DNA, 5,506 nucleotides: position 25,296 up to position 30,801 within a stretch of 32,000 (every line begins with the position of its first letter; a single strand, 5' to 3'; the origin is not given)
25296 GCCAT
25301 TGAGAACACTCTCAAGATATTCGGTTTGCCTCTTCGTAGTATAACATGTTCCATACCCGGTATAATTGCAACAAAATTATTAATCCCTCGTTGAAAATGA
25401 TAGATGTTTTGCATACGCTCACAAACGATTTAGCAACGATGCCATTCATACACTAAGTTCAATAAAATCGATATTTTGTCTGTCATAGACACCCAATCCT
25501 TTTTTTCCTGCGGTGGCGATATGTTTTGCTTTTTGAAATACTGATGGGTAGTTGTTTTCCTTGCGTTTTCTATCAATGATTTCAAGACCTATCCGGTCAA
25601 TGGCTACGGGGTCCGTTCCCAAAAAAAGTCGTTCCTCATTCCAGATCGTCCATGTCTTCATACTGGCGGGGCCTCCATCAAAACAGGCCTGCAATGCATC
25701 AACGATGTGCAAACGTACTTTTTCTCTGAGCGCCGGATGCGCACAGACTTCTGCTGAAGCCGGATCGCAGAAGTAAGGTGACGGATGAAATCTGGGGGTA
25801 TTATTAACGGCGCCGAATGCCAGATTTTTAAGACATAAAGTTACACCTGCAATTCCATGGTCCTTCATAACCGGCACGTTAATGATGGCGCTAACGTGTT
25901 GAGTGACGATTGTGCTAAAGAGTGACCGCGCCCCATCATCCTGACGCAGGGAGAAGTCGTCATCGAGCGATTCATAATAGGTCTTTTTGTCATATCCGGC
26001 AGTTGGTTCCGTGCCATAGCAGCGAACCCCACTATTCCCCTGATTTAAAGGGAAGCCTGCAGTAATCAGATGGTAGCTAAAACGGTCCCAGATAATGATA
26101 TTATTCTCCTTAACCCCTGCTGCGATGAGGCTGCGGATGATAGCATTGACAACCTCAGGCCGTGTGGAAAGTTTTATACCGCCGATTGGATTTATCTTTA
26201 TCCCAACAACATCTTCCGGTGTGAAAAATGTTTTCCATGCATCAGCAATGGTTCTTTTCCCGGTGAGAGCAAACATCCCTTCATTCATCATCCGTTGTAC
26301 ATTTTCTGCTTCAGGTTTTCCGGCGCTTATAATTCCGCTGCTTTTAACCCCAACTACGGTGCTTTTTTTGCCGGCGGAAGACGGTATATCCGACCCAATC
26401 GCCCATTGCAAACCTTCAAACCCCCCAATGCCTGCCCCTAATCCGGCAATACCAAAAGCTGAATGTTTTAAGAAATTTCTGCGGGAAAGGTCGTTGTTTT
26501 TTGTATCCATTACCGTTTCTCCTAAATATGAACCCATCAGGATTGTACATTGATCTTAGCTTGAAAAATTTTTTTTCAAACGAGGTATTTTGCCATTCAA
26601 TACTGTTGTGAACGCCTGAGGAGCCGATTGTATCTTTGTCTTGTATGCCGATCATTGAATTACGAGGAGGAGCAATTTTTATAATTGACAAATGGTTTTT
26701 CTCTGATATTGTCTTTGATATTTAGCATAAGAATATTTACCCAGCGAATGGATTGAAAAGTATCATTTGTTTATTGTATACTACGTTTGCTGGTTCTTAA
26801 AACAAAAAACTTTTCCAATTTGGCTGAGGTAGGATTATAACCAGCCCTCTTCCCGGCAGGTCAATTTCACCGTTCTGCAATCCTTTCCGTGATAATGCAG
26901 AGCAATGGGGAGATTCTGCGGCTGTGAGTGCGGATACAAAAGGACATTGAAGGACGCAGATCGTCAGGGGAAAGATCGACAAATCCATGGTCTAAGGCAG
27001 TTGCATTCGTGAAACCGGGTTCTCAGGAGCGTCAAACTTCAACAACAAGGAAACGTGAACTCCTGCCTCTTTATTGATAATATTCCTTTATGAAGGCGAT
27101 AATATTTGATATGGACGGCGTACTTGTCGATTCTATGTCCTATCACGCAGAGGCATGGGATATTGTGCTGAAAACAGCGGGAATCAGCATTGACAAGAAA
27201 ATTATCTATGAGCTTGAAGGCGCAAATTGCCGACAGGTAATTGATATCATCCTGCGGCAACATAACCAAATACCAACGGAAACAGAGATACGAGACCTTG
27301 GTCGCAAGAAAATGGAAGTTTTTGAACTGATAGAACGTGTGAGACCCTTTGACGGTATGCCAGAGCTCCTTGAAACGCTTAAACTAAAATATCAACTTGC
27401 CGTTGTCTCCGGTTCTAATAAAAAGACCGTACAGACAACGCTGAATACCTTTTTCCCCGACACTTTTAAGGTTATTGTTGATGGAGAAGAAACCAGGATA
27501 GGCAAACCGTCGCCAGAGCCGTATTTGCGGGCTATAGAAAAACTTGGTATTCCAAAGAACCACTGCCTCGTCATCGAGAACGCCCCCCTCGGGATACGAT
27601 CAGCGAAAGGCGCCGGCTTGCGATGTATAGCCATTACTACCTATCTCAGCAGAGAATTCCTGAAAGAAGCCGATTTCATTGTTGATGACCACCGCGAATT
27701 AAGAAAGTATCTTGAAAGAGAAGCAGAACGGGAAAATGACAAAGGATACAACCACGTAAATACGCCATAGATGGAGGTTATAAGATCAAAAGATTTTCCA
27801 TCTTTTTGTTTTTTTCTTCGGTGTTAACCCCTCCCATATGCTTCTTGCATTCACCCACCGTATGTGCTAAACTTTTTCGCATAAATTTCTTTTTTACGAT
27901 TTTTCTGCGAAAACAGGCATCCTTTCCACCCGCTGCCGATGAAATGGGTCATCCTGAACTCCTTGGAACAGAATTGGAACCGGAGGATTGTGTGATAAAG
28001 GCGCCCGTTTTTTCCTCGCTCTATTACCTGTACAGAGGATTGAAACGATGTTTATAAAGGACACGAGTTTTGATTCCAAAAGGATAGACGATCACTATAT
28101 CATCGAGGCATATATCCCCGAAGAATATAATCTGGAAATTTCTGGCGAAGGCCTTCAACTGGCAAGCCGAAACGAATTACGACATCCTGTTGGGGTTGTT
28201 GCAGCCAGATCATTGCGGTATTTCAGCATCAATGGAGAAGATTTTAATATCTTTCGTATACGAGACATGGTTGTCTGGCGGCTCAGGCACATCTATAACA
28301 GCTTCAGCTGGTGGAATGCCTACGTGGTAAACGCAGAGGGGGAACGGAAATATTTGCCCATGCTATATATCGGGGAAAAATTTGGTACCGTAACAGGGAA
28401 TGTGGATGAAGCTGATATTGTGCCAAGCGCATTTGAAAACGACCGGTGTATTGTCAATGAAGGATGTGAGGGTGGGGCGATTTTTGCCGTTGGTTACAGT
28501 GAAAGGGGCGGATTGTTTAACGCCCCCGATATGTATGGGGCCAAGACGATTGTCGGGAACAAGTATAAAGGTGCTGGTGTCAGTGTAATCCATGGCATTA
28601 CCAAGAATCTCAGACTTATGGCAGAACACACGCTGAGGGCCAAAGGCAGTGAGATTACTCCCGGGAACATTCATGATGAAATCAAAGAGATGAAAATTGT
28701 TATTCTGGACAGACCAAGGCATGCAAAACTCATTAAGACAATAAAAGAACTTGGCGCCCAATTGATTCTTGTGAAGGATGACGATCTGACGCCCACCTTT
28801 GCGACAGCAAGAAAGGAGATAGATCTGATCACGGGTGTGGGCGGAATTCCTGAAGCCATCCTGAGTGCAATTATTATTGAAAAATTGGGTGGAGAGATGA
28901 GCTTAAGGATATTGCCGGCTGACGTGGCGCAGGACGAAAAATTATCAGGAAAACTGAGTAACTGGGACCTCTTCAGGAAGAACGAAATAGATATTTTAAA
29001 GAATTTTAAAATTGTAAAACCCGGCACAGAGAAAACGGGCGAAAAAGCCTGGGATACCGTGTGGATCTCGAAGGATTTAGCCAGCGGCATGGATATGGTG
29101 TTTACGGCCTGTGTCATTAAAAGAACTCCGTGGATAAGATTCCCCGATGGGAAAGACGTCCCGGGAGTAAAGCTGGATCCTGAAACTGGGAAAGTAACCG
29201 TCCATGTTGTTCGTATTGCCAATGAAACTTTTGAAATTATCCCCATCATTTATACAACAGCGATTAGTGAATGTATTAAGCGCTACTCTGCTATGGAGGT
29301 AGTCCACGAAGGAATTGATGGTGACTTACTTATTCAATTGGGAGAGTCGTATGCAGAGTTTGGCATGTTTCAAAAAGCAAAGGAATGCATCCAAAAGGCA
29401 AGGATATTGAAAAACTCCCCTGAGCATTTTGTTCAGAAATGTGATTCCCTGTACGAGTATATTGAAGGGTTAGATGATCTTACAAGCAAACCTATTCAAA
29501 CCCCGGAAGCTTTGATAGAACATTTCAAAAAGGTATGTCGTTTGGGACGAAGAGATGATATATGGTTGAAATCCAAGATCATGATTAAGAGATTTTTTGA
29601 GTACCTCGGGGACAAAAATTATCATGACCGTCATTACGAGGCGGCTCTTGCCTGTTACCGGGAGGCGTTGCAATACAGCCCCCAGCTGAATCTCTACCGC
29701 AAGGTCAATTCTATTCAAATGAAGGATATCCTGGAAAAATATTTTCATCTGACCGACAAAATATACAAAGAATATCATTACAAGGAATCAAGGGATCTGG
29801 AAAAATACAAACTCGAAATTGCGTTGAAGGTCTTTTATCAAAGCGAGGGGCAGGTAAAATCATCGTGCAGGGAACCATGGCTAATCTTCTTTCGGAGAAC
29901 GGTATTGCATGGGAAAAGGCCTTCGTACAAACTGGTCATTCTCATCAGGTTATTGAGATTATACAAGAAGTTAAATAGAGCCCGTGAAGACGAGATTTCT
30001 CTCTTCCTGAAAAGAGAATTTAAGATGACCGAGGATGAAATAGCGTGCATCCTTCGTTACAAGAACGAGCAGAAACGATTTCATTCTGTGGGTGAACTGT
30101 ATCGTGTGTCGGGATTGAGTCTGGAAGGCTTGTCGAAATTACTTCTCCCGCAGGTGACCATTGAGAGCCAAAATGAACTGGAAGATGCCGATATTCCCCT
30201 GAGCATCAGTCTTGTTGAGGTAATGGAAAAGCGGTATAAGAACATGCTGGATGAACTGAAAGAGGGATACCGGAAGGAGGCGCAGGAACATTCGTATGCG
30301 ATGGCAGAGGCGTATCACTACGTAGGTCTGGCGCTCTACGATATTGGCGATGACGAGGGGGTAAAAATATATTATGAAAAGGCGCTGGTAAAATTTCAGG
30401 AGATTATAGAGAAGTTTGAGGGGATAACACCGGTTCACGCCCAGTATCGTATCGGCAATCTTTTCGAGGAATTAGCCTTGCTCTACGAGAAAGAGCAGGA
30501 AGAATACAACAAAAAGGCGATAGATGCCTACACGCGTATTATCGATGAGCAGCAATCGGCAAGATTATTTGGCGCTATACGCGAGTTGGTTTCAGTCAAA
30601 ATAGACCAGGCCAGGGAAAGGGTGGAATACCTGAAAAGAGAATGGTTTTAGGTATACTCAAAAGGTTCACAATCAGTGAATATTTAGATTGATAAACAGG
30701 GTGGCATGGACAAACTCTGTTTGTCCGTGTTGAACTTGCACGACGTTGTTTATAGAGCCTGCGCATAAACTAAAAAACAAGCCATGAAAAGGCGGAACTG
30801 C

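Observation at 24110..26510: Tat-exported DUF362-like protein followed by duplicated genes for a 58-aa membrane-anchored Cys/His-rich peptide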

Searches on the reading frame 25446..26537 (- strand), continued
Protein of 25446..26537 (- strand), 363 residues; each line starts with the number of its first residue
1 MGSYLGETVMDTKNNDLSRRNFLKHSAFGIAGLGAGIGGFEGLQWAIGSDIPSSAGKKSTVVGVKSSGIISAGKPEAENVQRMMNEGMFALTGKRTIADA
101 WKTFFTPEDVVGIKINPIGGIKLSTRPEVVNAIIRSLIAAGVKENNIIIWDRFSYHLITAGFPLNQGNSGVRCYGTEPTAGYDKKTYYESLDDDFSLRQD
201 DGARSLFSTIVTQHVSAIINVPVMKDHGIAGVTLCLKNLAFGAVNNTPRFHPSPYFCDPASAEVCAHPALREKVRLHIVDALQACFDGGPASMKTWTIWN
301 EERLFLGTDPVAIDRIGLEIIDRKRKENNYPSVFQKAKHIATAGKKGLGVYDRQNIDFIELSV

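Call 76: fold_search(model_id=the predicted structure, library=pdb)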
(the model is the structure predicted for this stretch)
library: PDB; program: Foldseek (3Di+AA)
matches with E <= 10: 516; with E <= 0.001: 9
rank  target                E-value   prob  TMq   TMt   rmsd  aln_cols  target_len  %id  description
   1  7s91                  6.0e-06  1.00  0.38  0.34   7.5       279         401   15  Structure of the malate racemase mar2 apoprotein from Thermoanaerobacterium thermosaccharolyticum at 2.25 angstroms reso (released 2021-10-13)
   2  9eia_B                8.2e-06  1.00  0.42  0.36   5.9       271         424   13  A broad-substrate spectrum lactate racemase A from Isosphaera pallida in complex with copurified D-lactate (released 2025-01-29)
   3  9q3j_G                1.2e-05  1.00  0.41  0.33  16.0       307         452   14  Structures of LarA-like nickel-pincer nucleotide cofactor-utilizing enzyme with a single catalytic histidine residue f (released 2025-09-17)
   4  9q3k_A                1.3e-05  1.00  0.42  0.32  13.7       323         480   11  Structure of LarA-like nickel-pincer nucleotide cofactor-utilizing enzyme with a single catalytic histidine residue fr (released 2025-09-24)
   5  9eid                  1.7e-05  1.00  0.39  0.33   7.2       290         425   14  A broad-substrate spectrum lactate racemase A from Isosphaera pallida in complex with D-2-Hydroxybutyrate (released 2025-01-29)
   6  9q3j_E                3.2e-05  1.00  0.39  0.31   6.9       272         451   13  Structures of LarA-like nickel-pincer nucleotide cofactor-utilizing enzyme with a single catalytic histidine residue f (released 2025-09-17)
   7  9eia_A                5.0e-05  1.00  0.39  0.34   6.1       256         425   14  A broad-substrate spectrum lactate racemase A from Isosphaera pallida in complex with copurified D-lactate (released 2025-01-29)
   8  9q3j_H                8.7e-05  1.00  0.38  0.31  14.5       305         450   14  Structures of LarA-like nickel-pincer nucleotide cofactor-utilizing enzyme with a single catalytic histidine residue f (released 2025-09-17)
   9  4nar                  6.0e-04  0.99  0.37  0.32   8.2       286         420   11  Crystal Structure of the Q9WYS3 protein from Thermotoga maritima. Northeast Structural Genomics Consortium Target VR152 (released 2013-11-06)
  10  7wup_A                5.9e-02  0.23  0.20  0.18  12.4       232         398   10  The crystal structure of ApiI (released 2023-02-15)
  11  3v97_A                9.2e-02  0.23  0.21  0.13   9.1       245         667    9  Crystal structure of bifunctional methyltransferase YcbY (RlmLK) from Escherichia coli, SAH binding (released 2012-02-29)
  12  2ha9_B                9.8e-02  0.06  0.15  0.13  16.3       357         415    7  Crystal structure of protein SP0239 from Streptococcus pneumoniae (released 2006-08-08)
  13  3ly1_A                1.2e-01  0.08  0.19  0.19  13.2       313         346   10  Crystal structure of Putative histidinol-phosphate aminotransferase (YP_050345.1) from Erwinia carotovora atroseptica  (released 2010-03-31)
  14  1yaa_A                2.3e-01  0.05  0.18  0.16  19.7       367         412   11  ASPARTATE AMINOTRANSFERASE FROM SACCHAROMYCES CEREVISIAE CYTOPLASM (released 1998-09-16)
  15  5e5h_A                2.5e-01  0.07  0.16  0.12  13.2       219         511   12  Succinyl-CoA:acetate CoA-transferase (AarCH6) bound to acetate and degradation products from the acetyl-CoA analogue d (released 2016-05-18)
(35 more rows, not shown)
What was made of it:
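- On LarA (nickel-pincer nucleotide racemase) superfamily, upstream gene: The fold matches: the top 9 PDB hits are all LarA, malate racemase or LarA-like chains, E = 6e-6 to 6e-4, TM about 0.4 (call 76).
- Closest known: LarA superfamily / DUF2088-DUF362 clan CL0471. Same: Predicted fold matches LarA, malate racemase and LarA-like structures at E = 6e-6 to 6e-4 (call 76).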

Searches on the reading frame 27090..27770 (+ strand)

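Call 4: search_protein_families(library=pfam, proteins=[window:27090-27770:+], max_evalue=0.01)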
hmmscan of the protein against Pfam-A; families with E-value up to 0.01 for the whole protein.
window:27090-27770:+ (226 aa): 5 families
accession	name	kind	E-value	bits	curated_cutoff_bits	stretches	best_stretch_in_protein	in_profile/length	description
PF13419.12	HAD_2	-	1.1e-30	107.5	23.8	1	4-182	1-178/178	Haloacid dehalogenase-like hydrolase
PF00702.32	Hydrolase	-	7.2e-28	98.7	26.4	1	1-176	1-191/191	haloacid dehalogenase-like hydrolase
PF03031.24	NIF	-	8.6e-05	22.7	21.8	1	65-174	32-126/160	NLI interacting factor-like phosphatase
PF13242.12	Hydrolase_like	-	0.0002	21.7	22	1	137-200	2-71/75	HAD-hyrolase-like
PF12710.13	HAD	-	0.0034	18.3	27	1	4-131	1-129/189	haloacid dehalogenase-like hydrolase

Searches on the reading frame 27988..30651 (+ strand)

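Call 4: search_protein_families(library=pfam, proteins=[window:27988-30651:+], max_evalue=0.01)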
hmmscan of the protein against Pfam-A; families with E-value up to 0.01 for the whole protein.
window:27988-30651:+ (887 aa): 3 families
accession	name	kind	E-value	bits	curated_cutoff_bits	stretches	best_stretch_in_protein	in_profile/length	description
PF03320.18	FBPase_glpX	-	2.1e-39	135.7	27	1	110-378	48-271/307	Bacterial fructose-1,6-bisphosphatase, glpX-encoded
PF07719.23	TPR_2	-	3.4e-08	33.4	27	1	538-566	5-33/34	Tetratricopeptide repeat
PF00515.34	TPR_1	-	0.00028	21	27.8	0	549-566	16-33/34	Tetratricopeptide repeat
